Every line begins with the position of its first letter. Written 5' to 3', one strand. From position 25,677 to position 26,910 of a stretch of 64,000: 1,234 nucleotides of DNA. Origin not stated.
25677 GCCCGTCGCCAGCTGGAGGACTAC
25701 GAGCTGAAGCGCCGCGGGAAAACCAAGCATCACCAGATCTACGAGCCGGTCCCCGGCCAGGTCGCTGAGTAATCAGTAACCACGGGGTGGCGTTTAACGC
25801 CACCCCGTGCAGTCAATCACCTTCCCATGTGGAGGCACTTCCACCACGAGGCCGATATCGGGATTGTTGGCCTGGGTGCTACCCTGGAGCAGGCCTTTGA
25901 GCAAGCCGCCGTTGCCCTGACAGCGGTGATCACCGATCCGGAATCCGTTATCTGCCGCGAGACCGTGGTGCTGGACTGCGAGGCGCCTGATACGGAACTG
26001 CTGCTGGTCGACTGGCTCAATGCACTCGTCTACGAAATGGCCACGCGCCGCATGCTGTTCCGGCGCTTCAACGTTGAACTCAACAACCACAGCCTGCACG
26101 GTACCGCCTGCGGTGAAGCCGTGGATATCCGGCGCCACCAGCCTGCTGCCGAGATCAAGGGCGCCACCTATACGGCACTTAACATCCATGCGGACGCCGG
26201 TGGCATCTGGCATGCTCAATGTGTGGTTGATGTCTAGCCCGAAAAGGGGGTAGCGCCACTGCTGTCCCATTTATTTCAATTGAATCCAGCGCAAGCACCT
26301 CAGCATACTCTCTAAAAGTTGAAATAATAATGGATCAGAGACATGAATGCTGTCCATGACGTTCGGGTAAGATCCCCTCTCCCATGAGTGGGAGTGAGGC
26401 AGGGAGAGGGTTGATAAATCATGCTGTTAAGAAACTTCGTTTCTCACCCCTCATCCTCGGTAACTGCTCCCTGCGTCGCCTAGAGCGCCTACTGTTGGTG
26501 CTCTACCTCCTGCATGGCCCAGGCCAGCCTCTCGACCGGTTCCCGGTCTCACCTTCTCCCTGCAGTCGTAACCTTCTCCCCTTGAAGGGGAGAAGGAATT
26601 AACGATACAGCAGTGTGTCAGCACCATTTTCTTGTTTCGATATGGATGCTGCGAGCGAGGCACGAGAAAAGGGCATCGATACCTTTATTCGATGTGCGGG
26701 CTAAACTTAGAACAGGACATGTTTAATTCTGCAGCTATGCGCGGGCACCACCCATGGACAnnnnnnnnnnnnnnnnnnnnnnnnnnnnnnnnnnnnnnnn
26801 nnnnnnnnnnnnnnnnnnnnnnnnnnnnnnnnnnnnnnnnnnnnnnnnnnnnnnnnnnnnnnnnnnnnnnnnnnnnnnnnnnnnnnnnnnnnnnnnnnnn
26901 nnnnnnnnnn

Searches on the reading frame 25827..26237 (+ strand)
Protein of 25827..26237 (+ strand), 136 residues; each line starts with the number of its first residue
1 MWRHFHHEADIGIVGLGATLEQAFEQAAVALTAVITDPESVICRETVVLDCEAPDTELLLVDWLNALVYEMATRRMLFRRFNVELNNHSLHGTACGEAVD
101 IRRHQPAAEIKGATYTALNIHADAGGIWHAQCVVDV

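Call 51: find_encoding_contigs(protein=window:25827-26237:+, flank=2500, max_places=8)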
Protein window:25827-26237:+ (136 aa): no gene with exactly this product is on record in the collection.

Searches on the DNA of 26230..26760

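Call 10: search_rna_families(source=window, start=26230, end=26760, threshold=evalue, max_evalue=10, show_alignments=3)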
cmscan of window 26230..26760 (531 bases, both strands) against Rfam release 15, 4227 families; matches with E-value up to 10: 4.
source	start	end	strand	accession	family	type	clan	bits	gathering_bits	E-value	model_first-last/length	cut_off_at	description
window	26567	26598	-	RF03520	mir-3059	Gene; miRNA;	-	14.2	88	7.9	1-59/59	no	mir-3059 microRNA precursor family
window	26255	26335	-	RF00201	snoZ278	Gene; snRNA; snoRNA; CD-box;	-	14.1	36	5.5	1-115/115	no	Small nucleolar RNA Z278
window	26362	26460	-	RF02987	GA-cis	Gene; sRNA;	-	12.8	34.7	8.9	1-88/88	no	GA-cis RNA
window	26575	26593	+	RF01762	whalefall-1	Gene; sRNA;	-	12.7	37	2.5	4-21/56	no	Whalefall-1 RNA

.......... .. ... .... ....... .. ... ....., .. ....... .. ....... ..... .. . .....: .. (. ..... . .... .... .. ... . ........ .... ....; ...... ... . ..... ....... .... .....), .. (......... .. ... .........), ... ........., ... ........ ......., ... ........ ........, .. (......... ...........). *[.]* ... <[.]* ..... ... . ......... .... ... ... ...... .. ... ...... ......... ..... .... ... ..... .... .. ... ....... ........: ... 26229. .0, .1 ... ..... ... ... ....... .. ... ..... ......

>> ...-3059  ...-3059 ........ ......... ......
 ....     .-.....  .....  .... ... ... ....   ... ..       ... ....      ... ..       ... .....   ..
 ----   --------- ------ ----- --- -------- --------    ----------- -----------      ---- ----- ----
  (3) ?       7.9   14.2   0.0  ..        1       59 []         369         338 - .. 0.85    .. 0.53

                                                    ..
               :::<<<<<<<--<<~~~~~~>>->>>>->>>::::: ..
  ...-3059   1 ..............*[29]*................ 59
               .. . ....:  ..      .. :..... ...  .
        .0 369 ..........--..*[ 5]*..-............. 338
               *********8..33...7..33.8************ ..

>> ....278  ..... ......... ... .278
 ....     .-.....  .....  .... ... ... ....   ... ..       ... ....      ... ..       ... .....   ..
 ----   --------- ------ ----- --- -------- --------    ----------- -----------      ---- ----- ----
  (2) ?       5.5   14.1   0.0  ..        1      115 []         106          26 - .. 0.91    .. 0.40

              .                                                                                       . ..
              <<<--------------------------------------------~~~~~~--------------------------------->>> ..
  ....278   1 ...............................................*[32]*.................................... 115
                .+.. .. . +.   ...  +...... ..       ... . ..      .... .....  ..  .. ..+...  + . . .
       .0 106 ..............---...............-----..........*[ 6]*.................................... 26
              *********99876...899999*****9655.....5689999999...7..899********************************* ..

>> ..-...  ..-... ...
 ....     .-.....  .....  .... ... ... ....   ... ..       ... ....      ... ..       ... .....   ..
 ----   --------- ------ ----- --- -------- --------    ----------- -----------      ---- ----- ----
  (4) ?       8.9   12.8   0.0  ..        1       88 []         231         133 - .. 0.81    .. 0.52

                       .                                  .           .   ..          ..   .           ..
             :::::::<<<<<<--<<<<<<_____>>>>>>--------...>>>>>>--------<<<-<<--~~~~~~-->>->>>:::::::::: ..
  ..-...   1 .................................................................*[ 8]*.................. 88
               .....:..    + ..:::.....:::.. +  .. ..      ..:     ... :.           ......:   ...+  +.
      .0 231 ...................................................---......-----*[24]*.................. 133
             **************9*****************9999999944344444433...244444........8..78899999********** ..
